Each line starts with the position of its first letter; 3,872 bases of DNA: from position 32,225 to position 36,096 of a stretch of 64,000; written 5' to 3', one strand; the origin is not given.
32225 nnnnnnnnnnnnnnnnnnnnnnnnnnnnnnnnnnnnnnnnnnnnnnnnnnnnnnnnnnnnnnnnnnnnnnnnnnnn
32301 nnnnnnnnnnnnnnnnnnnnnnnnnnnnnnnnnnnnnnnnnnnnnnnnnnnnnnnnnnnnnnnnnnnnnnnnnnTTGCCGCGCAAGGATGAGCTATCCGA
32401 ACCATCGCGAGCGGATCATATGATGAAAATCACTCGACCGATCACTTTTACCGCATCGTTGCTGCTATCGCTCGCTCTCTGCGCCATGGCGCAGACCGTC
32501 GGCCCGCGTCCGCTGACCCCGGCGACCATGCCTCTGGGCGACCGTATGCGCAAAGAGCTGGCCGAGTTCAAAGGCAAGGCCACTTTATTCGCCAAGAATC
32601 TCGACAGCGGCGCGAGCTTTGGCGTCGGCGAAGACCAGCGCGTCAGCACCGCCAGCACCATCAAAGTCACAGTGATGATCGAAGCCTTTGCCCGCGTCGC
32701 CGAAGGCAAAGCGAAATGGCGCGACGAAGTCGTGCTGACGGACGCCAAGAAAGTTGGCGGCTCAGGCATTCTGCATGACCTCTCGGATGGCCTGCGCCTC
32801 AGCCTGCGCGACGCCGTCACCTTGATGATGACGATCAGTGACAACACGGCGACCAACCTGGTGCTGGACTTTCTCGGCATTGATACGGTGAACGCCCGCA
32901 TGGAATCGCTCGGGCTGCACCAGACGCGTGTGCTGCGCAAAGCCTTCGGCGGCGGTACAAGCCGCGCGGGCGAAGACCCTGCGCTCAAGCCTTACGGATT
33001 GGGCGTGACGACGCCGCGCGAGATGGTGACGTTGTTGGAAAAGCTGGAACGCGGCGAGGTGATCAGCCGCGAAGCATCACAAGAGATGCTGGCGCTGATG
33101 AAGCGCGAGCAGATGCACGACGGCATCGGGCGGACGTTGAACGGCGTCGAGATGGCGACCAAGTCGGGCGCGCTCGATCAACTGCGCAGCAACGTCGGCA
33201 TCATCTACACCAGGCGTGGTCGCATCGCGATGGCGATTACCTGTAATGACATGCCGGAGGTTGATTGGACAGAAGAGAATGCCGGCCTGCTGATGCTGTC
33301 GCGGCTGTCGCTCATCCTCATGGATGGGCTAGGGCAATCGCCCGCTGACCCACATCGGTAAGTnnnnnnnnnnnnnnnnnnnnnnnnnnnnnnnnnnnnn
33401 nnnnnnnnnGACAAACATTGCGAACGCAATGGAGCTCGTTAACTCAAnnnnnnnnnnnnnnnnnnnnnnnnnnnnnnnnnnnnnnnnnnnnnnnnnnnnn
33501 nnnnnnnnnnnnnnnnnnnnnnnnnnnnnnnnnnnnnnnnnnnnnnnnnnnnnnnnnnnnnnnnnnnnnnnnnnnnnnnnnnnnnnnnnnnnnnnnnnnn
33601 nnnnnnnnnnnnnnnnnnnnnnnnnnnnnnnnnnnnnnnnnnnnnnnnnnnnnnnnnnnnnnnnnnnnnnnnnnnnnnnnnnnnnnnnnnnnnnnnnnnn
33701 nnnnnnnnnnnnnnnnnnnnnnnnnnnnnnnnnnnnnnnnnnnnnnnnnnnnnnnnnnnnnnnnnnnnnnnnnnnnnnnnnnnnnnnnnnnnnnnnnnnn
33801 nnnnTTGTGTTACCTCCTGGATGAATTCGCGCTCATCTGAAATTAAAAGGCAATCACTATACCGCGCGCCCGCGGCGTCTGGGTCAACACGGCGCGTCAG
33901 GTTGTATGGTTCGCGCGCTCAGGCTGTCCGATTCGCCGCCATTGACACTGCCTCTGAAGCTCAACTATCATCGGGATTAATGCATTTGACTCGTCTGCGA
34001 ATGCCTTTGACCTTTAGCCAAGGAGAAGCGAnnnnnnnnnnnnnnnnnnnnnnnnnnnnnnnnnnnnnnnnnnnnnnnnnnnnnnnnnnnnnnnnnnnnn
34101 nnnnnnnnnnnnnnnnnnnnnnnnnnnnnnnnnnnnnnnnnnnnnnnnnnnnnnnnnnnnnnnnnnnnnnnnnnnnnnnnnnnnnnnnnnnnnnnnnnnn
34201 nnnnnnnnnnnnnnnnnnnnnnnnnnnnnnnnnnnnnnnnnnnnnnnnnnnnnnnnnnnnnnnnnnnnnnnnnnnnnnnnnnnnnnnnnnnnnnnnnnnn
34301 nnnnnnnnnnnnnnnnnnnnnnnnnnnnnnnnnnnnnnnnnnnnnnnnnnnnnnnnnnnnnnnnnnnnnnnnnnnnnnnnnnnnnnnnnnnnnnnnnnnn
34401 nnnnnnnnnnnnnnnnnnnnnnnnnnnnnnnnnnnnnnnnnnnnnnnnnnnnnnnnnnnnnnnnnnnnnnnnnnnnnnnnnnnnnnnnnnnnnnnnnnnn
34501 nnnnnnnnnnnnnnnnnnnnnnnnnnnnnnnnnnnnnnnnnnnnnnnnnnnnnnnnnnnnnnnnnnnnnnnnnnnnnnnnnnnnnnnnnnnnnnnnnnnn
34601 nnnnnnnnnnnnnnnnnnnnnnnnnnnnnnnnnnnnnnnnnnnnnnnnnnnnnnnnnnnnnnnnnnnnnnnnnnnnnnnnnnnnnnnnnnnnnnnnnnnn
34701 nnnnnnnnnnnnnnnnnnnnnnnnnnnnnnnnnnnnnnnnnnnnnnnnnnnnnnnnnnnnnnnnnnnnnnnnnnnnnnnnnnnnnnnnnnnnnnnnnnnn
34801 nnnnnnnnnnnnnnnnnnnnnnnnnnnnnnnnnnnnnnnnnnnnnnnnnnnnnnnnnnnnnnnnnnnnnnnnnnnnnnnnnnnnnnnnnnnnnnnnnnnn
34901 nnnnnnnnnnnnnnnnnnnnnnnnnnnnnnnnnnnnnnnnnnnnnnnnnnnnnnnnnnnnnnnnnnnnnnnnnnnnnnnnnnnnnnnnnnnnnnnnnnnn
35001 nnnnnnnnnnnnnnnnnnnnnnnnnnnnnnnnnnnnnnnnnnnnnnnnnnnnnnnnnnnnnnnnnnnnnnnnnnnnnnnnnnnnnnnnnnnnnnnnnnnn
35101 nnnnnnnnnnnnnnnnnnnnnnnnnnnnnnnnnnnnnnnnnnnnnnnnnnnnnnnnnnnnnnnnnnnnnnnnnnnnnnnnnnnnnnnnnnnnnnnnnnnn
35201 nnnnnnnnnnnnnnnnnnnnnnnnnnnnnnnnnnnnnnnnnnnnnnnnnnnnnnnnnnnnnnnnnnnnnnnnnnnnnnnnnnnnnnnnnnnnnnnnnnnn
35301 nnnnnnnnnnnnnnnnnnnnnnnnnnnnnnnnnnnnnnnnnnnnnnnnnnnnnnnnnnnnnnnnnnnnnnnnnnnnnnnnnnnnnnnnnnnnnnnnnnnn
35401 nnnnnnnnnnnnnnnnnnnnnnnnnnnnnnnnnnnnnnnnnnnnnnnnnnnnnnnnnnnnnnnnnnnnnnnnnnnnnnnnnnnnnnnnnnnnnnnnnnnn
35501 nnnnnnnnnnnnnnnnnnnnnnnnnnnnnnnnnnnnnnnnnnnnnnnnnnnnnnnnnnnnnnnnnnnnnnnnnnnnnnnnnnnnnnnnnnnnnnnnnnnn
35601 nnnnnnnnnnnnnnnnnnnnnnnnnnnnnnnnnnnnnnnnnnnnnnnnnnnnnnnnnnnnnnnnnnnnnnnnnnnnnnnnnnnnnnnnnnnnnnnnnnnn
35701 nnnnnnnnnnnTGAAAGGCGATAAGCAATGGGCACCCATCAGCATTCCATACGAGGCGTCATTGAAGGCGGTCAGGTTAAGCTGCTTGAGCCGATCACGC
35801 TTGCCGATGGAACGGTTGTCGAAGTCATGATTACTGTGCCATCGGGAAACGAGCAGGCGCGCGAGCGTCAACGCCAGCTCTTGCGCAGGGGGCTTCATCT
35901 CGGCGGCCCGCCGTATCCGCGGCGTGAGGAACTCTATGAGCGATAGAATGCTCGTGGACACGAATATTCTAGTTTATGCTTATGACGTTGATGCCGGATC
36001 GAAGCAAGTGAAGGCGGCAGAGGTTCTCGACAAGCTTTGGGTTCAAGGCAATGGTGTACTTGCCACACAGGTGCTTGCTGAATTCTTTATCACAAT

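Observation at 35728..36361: VapBC toxin-antitoxin cassette inserted between the catalytic and B12-binding subunit genes of a methylmalonyl-CoA-mutase-family enzyme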

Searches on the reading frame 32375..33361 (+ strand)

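Call 88: search_protein_families(library=pfam, proteins=[window:32375-33361:+], max_evalue=0.01)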
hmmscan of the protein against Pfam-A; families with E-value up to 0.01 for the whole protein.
window:32375-33361:+ (328 aa): 1 family
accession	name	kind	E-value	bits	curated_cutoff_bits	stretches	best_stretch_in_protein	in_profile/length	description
PF13354.11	Beta-lactamase2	-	4.2e-63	213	22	1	72-288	3-212/214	Beta-lactamase enzyme family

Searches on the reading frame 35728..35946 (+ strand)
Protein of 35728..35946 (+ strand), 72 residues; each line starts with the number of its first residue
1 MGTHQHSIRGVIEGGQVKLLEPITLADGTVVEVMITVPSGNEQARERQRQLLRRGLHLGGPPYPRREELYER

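Call 4: search_protein_families(library=pfam, proteins=[window:35728-35946:+], max_evalue=0.01)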
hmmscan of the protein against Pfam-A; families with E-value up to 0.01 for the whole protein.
window:35728-35946:+ (72 aa): 1 family
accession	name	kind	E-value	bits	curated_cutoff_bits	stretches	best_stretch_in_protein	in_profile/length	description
PF01954.22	AF2212-like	-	0.00065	20.5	21.6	1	8-37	5-34/59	AF2212-like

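Call 5: search_protein_families(library=ncbifam, proteins=[window:35728-35946:+], max_evalue=0.01)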
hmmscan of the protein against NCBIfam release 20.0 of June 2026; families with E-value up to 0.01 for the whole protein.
window:35728-35946:+ (72 aa): 0 families

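Call 9: find_encoding_contigs(protein=window:35728-35946:+, flank=10000, max_places=10)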
Protein window:35728-35946:+ (72 aa): 1 contig read that carries it; 1 place shown.
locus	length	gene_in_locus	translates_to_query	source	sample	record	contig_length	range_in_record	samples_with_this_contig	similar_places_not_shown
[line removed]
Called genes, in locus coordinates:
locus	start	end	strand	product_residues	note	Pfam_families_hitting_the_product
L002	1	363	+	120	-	?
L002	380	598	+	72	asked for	-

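Call 37: search_protein_families(library=padloc, proteins=[window:35728-35946:+], max_evalue=1)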
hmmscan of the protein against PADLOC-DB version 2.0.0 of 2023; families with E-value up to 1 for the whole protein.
window:35728-35946:+ (72 aa): 0 families
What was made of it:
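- On Known anti-phage defence systems (PADLOC-DB 2.0): There were no hits for the antitoxin or the PIN protein at E up to 1 (call 37).
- No PADLOC defence family matched (call 37).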

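Call 39: search_solved_structures(query=window:35728-35946:+, max_evalue=10, show_alignments=2)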
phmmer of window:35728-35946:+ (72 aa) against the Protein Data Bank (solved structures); distinct sequences matched with E-value up to 10: 0.
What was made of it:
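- On VapBC-like type II toxin-antitoxin (PIN toxin): There is no PDB sequence hit (call 39).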

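Call 44: find_homologous_proteins(query=window:35728-35946:+)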
Query window:35728-35946:+ (72 aa): 12 proteins with E <= 0.001 among 14 candidates.
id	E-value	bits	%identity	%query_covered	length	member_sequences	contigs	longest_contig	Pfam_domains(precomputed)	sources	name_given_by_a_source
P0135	8.9e-40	151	100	100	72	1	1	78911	-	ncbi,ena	ncbi:MAG: hypothetical protein ACJ74G_24100 [Blastocatellia bacterium]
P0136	2.5e-38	146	97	100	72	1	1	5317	-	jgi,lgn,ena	-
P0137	3.8e-34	133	90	100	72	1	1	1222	-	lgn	-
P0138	1.1e-33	132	83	100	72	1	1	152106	-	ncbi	ncbi:MAG: hypothetical protein ACJ74J_16850 [Blastocatellia bacterium]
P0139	1.4e-32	128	82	100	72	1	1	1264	-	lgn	-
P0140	1.5e-31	125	83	100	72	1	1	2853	-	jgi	jgi:predicted DNA-binding antitoxin AbrB/MazE fold protein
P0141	3.8e-30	120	79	100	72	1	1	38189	-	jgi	jgi:predicted DNA-binding antitoxin AbrB/MazE fold protein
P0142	9.5e-30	119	79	100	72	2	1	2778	-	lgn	-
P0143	1.7e-29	118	78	100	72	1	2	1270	-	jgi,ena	-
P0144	2.0e-29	118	80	97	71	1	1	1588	-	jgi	jgi:predicted DNA-binding antitoxin AbrB/MazE fold protein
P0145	1.5e-27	112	77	97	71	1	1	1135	-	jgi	jgi:predicted DNA-binding antitoxin AbrB/MazE fold protein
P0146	1.6e-4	39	35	92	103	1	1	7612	-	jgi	jgi:hypothetical protein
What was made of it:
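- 35728..35946 (+): 72-aa antitoxin candidate. It has an N-terminal small beta domain (AF2212/DUF104-like) and a conserved C-terminal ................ tail. JGI names homologs 'predicted DNA-binding antitoxin AbrB/MazE fold protein' (call 44).
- An identical antitoxin occurs in an NCBI Blastocatellia MAG (call 44).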

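Call 50: search_protein_families(library=pfam, alignment_id=A3, max_evalue=0.01)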
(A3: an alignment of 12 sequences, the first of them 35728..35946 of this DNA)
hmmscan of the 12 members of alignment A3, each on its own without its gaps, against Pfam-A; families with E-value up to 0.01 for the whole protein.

A. member 1, window:35728-35946:+ (72 aa): 1 family
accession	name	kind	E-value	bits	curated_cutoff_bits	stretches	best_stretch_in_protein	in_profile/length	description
PF01954.22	AF2212-like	-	0.00065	20.5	21.6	1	8-37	5-34/59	AF2212-like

B. families by the number of members that match (of 12 scanned): 2 families
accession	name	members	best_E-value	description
PF01954.22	AF2212-like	8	0.00034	AF2212-like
PF21992.2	DUF6927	3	0.0027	Domain of unknown function (DUF6927)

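Call 58: predict_structure(alignment_id=A3)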
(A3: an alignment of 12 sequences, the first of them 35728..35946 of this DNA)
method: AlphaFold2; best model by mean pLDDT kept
length: 72 residues; sequences in the alignment: 12
mean_pLDDT: 70.7   pTM: 0.31
mean pLDDT of the five models: 70.7, 67.3, 67.1, 65.7, 60.8
residues with pLDDT >= 90: 0; 70-90: 40; 50-70: 32; < 50: 0
segments of 3 or more residues with pLDDT < 50: none
pLDDT, mean of each block of 10 residues (from residue 1): 66 75 82 70 70 63 71 61
secondary structure, 60 per line:
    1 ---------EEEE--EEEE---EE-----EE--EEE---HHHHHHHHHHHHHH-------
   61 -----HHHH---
elements in order: E10-13 E16-19 E34-36 H40-53 H66-69

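Call 63: fold_search(model_id=the predicted structure, library=pdb)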
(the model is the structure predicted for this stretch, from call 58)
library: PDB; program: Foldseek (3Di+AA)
matches with E <= 10: 414; with E <= 0.001: 0
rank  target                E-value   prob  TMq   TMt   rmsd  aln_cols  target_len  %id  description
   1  9v27_sx               6.0e-01  0.11  0.20  0.18  17.4        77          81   14  Cryo- EM structure of small subunit (body) of 75S ribosome with A/P- & P/E- tRNAs from Entamoeba histolytica (released 2025-10-08)
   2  5a4n_A                7.3e-01  0.18  0.22  0.22   6.3        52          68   23  Crystal structure of BPSL1147, a PC4 homolog from Burkholderia pseudomallei K96243 (tetragonal crystal form) (released 2016-04-06)
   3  1pcf_A                7.3e-01  0.15  0.22  0.24   8.0        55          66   13  HUMAN TRANSCRIPTIONAL COACTIVATOR PC4 C-TERMINAL DOMAIN (released 1998-03-18)
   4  4mha_A                7.8e-01  0.15  0.26  0.10  14.2        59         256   17  Crystal structure of the catalytic domain of the proto-oncogene tyrosine-protein kinase MER in complex with inhibitor  (released 2014-05-21)
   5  8a3w_SY               9.6e-01  0.11  0.24  0.20  18.0        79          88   13  CRYO-EM STRUCTURE OF LEISHMANIA MAJOR 80S RIBOSOME : WILD TYPE (released 2023-12-20)
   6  6qly                  1.2e+00  0.16  0.31  0.08  13.7        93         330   13  IDOL FERM domain (released 2020-02-19)
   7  2jhj_A                1.2e+00  0.15  0.30  0.08  14.1        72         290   29  3-methyladenine dna-glycosylase from Archaeoglobus fulgidus (released 2007-04-10)
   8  7m5z_A                1.2e+00  0.12  0.24  0.09   8.2        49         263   20  Crystal Structure of the MerTK Kinase Domain in Complex with Inhibitor MIPS15692 (released 2021-10-06)
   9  2jhj_B                1.3e+00  0.09  0.24  0.07  14.4        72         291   25  3-methyladenine dna-glycosylase from Archaeoglobus fulgidus (released 2007-04-10)
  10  4usg_A                1.4e+00  0.10  0.21  0.23   7.8        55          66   13  Crystal structure of PC4 W89Y mutant complex with DNA (released 2015-03-18)
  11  6hix_A4               1.4e+00  0.08  0.24  0.11  16.8        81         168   20  Cryo-EM structure of the Trypanosoma brucei mitochondrial ribosome - This entry contains the large mitoribosomal subu (released 2018-09-26)
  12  6qlz_C                1.5e+00  0.35  0.32  0.26   5.0        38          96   16  IDOL F3ab subdomain (released 2020-02-19)
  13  6qlz_A                1.5e+00  0.21  0.32  0.25  12.8        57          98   10  IDOL F3ab subdomain (released 2020-02-19)
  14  9v21_sx               1.5e+00  0.07  0.20  0.18  17.9        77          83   16  Cryo- EM structure of 75S ribosome with P- tRNA from Entamoeba histolytica (released 2025-10-08)
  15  2jhn_B                1.6e+00  0.13  0.30  0.08  14.2        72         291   29  3-methyladenine dna-glycosylase from Archaeoglobus fulgidus (released 2007-04-10)
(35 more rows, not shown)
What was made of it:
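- On VapBC-like type II toxin-antitoxin (PIN toxin): The model has pLDDT 70.7 and the fold search was uninformative (calls 58, 63).
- Tried and rejected: The AlphaFold model has pLDDT 70.7, and the Foldseek PDB hits are all non-significant (calls 58, 63).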
